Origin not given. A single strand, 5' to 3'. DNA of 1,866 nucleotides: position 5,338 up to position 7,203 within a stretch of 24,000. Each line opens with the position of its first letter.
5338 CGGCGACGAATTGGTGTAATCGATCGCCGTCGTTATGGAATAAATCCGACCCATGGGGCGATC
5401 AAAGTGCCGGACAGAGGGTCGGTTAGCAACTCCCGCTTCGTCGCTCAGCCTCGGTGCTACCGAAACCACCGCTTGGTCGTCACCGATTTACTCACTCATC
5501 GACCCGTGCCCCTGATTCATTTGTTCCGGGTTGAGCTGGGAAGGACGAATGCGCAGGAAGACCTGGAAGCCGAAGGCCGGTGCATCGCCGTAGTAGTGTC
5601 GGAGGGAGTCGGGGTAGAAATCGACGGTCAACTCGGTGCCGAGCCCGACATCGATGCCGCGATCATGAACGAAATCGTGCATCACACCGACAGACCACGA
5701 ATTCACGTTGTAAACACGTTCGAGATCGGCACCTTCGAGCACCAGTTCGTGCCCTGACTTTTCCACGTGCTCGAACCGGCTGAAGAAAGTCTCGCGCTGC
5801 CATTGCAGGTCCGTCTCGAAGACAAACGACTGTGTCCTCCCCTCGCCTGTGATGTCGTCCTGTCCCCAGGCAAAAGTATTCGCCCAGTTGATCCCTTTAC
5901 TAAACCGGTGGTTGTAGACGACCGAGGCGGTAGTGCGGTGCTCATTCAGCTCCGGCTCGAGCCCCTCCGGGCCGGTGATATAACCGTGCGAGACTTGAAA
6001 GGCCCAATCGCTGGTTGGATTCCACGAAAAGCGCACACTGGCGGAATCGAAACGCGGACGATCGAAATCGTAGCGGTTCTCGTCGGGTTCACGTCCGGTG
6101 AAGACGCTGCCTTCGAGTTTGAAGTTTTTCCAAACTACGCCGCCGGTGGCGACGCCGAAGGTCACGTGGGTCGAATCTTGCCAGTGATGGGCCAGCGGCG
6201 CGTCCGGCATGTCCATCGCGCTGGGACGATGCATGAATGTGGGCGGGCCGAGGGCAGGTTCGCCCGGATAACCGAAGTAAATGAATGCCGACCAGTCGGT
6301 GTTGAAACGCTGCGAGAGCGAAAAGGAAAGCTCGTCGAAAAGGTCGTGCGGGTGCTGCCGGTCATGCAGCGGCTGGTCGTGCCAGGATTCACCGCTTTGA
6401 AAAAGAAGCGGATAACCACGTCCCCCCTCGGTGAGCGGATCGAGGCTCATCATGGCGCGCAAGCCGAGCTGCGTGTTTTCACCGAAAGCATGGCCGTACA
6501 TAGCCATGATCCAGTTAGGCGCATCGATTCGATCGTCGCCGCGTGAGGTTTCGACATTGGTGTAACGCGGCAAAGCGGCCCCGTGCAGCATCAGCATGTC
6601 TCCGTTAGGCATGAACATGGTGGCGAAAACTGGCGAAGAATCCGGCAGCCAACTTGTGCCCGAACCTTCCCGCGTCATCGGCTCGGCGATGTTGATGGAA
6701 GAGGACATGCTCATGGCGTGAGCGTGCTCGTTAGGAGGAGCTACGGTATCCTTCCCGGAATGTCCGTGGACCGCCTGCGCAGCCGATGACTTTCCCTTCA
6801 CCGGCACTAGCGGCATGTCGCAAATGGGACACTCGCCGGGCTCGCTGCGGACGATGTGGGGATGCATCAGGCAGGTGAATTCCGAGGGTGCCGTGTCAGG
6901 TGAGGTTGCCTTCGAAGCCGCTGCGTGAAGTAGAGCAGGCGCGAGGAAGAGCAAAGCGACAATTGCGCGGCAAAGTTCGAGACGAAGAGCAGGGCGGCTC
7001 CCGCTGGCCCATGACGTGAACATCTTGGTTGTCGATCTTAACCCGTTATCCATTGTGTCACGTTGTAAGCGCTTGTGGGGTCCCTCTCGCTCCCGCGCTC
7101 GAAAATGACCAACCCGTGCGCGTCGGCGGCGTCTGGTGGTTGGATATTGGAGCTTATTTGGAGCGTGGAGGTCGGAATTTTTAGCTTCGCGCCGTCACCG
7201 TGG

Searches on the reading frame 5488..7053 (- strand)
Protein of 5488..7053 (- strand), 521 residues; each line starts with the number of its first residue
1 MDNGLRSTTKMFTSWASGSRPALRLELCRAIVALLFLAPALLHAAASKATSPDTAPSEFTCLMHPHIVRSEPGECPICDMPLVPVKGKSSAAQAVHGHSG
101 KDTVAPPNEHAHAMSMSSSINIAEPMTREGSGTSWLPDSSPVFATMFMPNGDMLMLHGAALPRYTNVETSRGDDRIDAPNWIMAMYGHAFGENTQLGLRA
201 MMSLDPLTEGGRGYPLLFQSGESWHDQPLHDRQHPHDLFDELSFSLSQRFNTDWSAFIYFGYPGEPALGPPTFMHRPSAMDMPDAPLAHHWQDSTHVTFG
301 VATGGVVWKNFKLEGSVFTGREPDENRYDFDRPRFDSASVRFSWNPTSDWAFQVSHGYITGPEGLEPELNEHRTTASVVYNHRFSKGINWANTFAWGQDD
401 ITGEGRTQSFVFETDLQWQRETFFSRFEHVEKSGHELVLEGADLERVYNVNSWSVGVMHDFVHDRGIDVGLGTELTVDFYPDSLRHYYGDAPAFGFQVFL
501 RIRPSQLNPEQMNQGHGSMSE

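Call 83: search_protein_families(library=pfam, proteins=[window:5488-7053:-], max_evalue=0.0001)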
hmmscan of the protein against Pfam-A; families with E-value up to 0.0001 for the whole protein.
window:5488-7053:- (521 aa): 1 family
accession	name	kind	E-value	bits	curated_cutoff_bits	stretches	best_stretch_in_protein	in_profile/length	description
PF19335.5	HMBD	-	1.1e-08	35.3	23.6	1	60-85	3-28/28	Heavy metal binding domain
